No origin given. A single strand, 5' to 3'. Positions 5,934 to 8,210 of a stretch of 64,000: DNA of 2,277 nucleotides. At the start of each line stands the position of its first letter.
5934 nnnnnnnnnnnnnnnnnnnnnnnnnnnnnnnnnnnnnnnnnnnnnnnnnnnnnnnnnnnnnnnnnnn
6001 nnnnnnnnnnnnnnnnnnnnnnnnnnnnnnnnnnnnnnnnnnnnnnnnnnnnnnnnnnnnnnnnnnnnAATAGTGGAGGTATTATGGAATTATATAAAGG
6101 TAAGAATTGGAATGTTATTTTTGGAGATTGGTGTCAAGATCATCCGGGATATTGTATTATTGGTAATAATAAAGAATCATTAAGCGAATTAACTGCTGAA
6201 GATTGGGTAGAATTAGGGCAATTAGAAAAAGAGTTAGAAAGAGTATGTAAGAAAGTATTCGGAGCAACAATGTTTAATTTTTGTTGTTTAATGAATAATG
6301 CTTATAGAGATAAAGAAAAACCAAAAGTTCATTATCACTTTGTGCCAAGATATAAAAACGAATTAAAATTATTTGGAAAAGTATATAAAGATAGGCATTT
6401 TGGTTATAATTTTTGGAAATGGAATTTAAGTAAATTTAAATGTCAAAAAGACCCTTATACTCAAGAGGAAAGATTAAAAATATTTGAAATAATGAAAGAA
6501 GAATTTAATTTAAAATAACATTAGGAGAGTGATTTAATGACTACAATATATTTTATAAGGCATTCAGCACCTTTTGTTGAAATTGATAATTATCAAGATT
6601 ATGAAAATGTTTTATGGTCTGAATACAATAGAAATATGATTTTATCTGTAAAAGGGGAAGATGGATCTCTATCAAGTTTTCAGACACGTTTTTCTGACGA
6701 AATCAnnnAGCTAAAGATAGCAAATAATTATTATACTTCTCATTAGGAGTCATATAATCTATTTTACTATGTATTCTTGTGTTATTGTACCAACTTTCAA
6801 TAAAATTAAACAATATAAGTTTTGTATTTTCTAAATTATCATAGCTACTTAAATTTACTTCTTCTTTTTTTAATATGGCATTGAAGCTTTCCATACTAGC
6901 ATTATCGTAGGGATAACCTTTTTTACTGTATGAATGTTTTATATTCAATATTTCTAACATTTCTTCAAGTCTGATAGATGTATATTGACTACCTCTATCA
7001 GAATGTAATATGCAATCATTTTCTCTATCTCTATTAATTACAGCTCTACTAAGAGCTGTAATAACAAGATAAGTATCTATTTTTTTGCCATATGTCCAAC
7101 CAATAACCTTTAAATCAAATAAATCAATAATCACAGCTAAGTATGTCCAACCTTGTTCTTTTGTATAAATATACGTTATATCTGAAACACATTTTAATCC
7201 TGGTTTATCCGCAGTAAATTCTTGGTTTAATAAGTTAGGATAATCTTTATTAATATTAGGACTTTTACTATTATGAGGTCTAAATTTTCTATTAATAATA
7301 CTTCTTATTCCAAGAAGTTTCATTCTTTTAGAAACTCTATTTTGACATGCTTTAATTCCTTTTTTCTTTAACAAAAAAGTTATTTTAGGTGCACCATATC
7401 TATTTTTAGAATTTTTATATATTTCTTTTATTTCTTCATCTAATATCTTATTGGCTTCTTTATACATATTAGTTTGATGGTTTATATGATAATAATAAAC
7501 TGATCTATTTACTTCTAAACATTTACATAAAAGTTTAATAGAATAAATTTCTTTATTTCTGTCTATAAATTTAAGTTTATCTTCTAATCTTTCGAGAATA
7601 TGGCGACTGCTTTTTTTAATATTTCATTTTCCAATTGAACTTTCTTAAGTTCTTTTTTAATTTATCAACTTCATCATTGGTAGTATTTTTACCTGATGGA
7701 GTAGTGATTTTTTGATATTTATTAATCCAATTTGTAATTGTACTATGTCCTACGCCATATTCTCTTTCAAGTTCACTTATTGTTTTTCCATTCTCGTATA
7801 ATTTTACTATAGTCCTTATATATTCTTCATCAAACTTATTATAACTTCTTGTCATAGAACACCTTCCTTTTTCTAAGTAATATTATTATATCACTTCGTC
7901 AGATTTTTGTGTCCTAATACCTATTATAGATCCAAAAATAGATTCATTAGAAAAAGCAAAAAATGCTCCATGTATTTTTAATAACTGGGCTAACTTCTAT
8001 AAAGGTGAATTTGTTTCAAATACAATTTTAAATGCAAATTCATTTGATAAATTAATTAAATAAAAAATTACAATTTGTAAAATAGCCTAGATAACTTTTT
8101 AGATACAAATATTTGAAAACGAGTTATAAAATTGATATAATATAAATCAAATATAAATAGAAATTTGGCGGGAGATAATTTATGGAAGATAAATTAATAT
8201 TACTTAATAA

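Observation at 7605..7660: IS3-family element: OrfA and OrfB are not connectable by a single -1 shift, probably a 1-nt deletion in an A-run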

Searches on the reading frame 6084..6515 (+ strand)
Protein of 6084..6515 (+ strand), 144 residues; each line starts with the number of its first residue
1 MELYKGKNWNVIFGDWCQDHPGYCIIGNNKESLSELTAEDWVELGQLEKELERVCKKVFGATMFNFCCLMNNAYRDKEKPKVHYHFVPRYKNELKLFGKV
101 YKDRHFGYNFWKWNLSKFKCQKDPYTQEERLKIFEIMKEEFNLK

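Call 43: search_protein_families(library=pfam, proteins=[window:6084-6515:+], max_evalue=1)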
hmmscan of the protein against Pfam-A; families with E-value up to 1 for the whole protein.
seq(144 aa): 1 family
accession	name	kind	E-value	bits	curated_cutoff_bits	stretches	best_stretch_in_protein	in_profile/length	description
PF01230.28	HIT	-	0.084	14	21.5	1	21-91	26-97/98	HIT domain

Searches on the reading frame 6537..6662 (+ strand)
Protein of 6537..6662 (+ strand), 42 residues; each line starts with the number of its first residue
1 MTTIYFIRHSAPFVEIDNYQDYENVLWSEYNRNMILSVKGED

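Call 43: search_protein_families(library=pfam, proteins=[window:6537-6662:+], max_evalue=1)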
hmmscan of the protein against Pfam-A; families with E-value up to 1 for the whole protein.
seq(42 aa): 1 family
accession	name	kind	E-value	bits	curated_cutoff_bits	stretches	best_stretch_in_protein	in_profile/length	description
PF15681.10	LAX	-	0.1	11.8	27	1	8-33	254-279/350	Lymphocyte activation family X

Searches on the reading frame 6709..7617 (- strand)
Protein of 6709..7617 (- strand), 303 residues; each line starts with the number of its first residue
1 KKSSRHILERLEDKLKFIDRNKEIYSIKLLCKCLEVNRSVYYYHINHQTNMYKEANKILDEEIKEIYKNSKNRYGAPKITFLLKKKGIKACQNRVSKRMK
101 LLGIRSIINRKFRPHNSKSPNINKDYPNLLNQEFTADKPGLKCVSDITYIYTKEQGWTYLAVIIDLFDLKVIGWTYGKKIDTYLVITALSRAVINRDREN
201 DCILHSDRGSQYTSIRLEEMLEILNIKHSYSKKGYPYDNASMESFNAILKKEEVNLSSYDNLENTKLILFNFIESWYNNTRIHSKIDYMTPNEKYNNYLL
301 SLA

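Call 7: search_protein_families(library=pfam, proteins=[window:6709-7617:-], max_evalue=0.01)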
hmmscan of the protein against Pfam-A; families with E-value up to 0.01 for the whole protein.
seq(303 aa): 4 families
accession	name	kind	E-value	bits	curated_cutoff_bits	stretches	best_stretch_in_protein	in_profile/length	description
PF00665.32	rve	-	5.1e-21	75.3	32.6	1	137-236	2-102/102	Integrase core domain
PF13276.12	HTH_21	-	4.4e-14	52.9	28.1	1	56-112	4-60/60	HTH-like domain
PF13683.12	rve_3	-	8.3e-12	45.1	26.5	1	225-291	2-67/67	Integrase core domain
PF13333.12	rve_2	-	1e-08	35.6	22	1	243-293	1-50/56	Integrase core domain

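Call 10: find_encoding_contigs(protein=window:6709-7467:-, flank=3000, max_places=10)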
Protein seq(253 aa) (253 aa): 1 contig read that carries it; 1 place shown.
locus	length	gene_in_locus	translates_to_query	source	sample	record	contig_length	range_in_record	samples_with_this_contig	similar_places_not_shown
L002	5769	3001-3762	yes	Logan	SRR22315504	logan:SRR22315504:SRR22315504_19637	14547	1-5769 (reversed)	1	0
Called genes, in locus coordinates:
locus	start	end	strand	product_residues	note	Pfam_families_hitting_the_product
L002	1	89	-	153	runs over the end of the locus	PF14470:bPH_3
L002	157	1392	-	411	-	-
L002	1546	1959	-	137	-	-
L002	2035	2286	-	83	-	PF12636:DUF3781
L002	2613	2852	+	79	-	PF01527:HTH_Tnp_1, PF13384:HTH_23 (weak), PF13518:HTH_28 (weak)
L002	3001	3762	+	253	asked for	PF13276:HTH_21, PF00665:rve, PF13683:rve_3, PF13333:rve_2 (weak)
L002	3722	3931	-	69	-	-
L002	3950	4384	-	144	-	-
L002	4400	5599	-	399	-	-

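Call 20: find_related_loci(query=window:6709-7617:-, collection=genome_contigs, flank=1500)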
Query seq(303 aa) (303 aa) in genome_contigs; peptide patterns used: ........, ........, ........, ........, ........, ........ (x = any residue, [..] = any of these).
207 stretches matched a pattern; 174 encode a relative of the query (tblastn E <= 1e-3); the best 80 are kept; 80 distinct loci.
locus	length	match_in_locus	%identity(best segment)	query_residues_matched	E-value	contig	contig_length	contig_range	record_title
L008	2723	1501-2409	65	1-303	1e-129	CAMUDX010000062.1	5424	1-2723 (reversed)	MAG TPA_asm: uncultured Clostridium sp. isolate SRR14038234_bin.35_metawrap_v1.3_MAG genome assembly, contig: NODE.16145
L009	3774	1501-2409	64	1-303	6e-127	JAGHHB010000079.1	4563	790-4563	MAG: Bacilli bacterium isolate MAG.282 k127_1506144, whole genome shotgun sequence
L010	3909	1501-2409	64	1-303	1e-125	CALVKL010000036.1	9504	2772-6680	MAG: uncultured Bacilli bacterium isolate BRZ_CP__bin28 genome assembly, contig: BRZ_CP__NODE_9000_length_9504_cov_8.589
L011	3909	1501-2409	63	1-303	1e-125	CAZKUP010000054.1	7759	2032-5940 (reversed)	MAG TPA_asm: uncultured Clostridium sp. isolate SRP313737_co1_172 genome assembly, contig: NODE_13711_length_7759_cov_66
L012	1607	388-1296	60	1-303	8e-134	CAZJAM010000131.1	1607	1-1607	MAG TPA_asm: uncultured Anaeroplasmataceae bacterium isolate binchicken_co354_224 genome assembly, contig: NODE_88193_le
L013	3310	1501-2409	63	1-303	1e-124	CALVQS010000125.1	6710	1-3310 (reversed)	MAG: uncultured Bacilli bacterium isolate BRZ_V__bin2 genome assembly, contig: BRZ_V__NODE_16730_length_6710_cov_10.1542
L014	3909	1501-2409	64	1-303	1e-123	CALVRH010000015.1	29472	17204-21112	MAG: uncultured Bacilli bacterium isolate BRZ_L__bin94 genome assembly, contig: BRZ_L__NODE_3380_length_29472_cov_45.506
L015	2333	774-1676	62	3-303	5e-130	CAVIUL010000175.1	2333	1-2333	bacterium isolate H07617-L1_cleanbin_000038 genome assembly, contig: Spades_H07617-L1_contig_24887, whole genome shotgun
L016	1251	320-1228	60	1-303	2e-134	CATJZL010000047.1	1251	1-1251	MAG: uncultured Bacilli bacterium isolate iMGMC-998_1678881699 genome assembly, contig: MegahitA5_939699, whole genome s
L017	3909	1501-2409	61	1-303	9e-123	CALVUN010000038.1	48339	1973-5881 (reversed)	MAG: uncultured Bacilli bacterium isolate E24__bin45 genome assembly, contig: E24__k127_1953901, whole genome shotgun se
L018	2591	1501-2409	61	1-303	1e-124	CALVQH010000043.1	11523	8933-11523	MAG: uncultured Bacilli bacterium isolate BRZ_HC__bin52 genome assembly, contig: BRZ_HC__NODE_3658_length_11523_cov_6.22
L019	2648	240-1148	60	1-303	2e-124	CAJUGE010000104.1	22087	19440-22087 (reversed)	MAG TPA_asm: uncultured Bacilli bacterium isolate MGBC139354 genome assembly, contig: MGBC139354.104, whole genome shotg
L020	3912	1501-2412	62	1-303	2e-121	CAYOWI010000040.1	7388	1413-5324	MAG TPA_asm: uncultured Muribaculaceae bacterium isolate SRP287540_co1_447 genome assembly, contig: NODE_11073_length_73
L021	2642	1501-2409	59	1-303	4e-124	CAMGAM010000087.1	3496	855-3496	MAG: uncultured Tenericutes bacterium isolate ERR2020023_bin.12_metaWRAP_v1.3_MAG genome assembly, contig: ERZ10552019.6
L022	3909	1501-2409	58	1-303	3e-121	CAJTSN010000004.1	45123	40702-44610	MAG TPA_asm: uncultured Bacilli bacterium isolate MGBC111601 genome assembly, contig: MGBC111601.4, whole genome shotgun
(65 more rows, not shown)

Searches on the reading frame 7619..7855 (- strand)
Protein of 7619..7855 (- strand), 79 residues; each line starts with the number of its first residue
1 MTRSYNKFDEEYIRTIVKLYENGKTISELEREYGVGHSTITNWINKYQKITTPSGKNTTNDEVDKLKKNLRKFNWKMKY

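Call 9: find_encoding_contigs(protein=window:7619-7855:-, flank=3000, max_places=10)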
Protein seq(79 aa) (79 aa): 1 contig read that carries it; 1 place shown.
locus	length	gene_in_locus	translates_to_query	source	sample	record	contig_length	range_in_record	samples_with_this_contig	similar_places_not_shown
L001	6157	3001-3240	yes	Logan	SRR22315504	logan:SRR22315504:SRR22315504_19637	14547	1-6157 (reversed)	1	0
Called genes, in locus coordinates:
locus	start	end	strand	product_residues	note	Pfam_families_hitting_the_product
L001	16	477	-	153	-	PF14470:bPH_3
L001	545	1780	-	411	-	-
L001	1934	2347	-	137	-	-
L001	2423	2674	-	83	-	PF12636:DUF3781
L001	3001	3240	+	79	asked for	PF01527:HTH_Tnp_1, PF13384:HTH_23 (weak), PF13518:HTH_28 (weak)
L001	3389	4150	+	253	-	PF13276:HTH_21, PF00665:rve, PF13683:rve_3, PF13333:rve_2 (weak)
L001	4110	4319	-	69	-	-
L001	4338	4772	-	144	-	-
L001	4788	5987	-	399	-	-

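Call 23: list_cluster_members(proteins=[window:7619-7855:-, window:6709-7467:-, P0001])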
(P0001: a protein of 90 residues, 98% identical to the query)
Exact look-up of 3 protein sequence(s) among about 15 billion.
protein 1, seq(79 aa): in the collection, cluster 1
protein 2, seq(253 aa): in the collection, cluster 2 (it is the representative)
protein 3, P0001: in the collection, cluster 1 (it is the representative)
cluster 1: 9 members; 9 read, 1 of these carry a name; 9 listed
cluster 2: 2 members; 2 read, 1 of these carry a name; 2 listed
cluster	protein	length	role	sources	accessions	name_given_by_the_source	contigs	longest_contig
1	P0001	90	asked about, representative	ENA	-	-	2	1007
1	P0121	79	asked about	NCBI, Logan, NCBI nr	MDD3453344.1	MAG: transposase [Bacilli bacterium] | transposase [Bacilli bacterium]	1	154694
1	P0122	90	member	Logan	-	-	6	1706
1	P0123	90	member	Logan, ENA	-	-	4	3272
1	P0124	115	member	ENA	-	-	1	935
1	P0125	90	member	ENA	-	-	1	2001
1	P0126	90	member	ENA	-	-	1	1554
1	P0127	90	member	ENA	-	-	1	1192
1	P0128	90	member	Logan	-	-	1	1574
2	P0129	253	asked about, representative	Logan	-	-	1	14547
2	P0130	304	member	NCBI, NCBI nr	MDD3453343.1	MAG: IS3 family transposase [Bacilli bacterium] | IS3 family transposase [Bacilli bacterium]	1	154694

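Call 26: find_encoding_contigs(protein=P0123, flank=3000, max_places=10)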
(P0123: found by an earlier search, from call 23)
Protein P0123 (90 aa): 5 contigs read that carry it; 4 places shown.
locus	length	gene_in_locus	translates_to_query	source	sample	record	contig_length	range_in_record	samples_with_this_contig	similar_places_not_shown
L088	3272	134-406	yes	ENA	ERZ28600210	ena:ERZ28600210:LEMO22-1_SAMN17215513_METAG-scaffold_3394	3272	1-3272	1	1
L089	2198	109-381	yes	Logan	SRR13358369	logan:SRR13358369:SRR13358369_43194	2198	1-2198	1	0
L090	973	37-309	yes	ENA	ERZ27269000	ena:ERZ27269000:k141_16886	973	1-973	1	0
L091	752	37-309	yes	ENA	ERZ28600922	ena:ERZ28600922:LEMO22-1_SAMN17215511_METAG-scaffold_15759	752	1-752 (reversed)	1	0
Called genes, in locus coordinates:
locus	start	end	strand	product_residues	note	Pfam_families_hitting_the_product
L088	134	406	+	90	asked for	PF01527:HTH_Tnp_1, PF13384:HTH_23 (weak), PF13518:HTH_28 (weak)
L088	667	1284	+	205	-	PF00665:rve, PF13683:rve_3, PF13333:rve_2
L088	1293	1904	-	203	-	PF00239:Resolvase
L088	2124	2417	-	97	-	-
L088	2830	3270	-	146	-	?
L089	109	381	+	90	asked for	PF01527:HTH_Tnp_1, PF13384:HTH_23 (weak), PF13518:HTH_28 (weak)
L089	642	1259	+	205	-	PF00665:rve, PF13683:rve_3, PF13333:rve_2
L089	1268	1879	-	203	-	PF00239:Resolvase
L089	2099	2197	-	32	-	?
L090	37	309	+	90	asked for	PF01527:HTH_Tnp_1, PF13384:HTH_23 (weak), PF13518:HTH_28 (weak)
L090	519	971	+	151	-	?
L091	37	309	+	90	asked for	PF01527:HTH_Tnp_1, PF13384:HTH_23 (weak), PF13518:HTH_28 (weak)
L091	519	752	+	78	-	?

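Call 27: find_encoding_contigs(protein=P0122, flank=3000, max_places=10)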
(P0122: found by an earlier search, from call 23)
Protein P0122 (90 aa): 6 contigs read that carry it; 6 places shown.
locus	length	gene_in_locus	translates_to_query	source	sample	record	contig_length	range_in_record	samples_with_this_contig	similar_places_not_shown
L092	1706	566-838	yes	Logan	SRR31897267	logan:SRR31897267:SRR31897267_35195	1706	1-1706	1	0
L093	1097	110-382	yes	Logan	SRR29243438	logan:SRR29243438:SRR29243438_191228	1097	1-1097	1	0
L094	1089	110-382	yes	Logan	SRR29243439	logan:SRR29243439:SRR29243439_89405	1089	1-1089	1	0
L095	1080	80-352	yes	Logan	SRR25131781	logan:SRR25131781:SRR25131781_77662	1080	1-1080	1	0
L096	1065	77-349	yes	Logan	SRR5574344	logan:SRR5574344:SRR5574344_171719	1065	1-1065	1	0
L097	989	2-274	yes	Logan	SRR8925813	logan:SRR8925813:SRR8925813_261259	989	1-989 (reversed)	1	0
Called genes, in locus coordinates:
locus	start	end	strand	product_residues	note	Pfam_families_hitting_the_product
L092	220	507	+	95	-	PF00239:Resolvase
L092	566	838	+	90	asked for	PF01527:HTH_Tnp_1, PF13384:HTH_23 (weak), PF13518:HTH_28 (weak)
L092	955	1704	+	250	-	?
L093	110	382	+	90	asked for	PF01527:HTH_Tnp_1, PF13384:HTH_23 (weak), PF13518:HTH_28 (weak)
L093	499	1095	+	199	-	?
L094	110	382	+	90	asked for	PF01527:HTH_Tnp_1, PF13384:HTH_23 (weak), PF13518:HTH_28 (weak)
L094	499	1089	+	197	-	?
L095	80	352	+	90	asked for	PF01527:HTH_Tnp_1, PF13384:HTH_23 (weak), PF13518:HTH_28 (weak)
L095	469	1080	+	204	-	?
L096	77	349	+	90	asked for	PF01527:HTH_Tnp_1, PF13384:HTH_23 (weak), PF13518:HTH_28 (weak)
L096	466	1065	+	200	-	?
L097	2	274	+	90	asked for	PF01527:HTH_Tnp_1, PF13384:HTH_23 (weak), PF13518:HTH_28 (weak)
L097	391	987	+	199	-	?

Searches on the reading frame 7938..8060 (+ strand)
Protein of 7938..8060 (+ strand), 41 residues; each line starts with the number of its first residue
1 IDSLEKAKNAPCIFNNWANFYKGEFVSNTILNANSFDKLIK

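Call 43: search_protein_families(library=pfam, proteins=[window:7938-8060:+], max_evalue=1)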
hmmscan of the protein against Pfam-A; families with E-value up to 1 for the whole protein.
seq(41 aa): 1 family
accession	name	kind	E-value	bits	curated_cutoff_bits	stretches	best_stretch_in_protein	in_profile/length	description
PF14268.11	YoaP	-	1.9e-17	63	25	1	1-38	7-44/44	YoaP-like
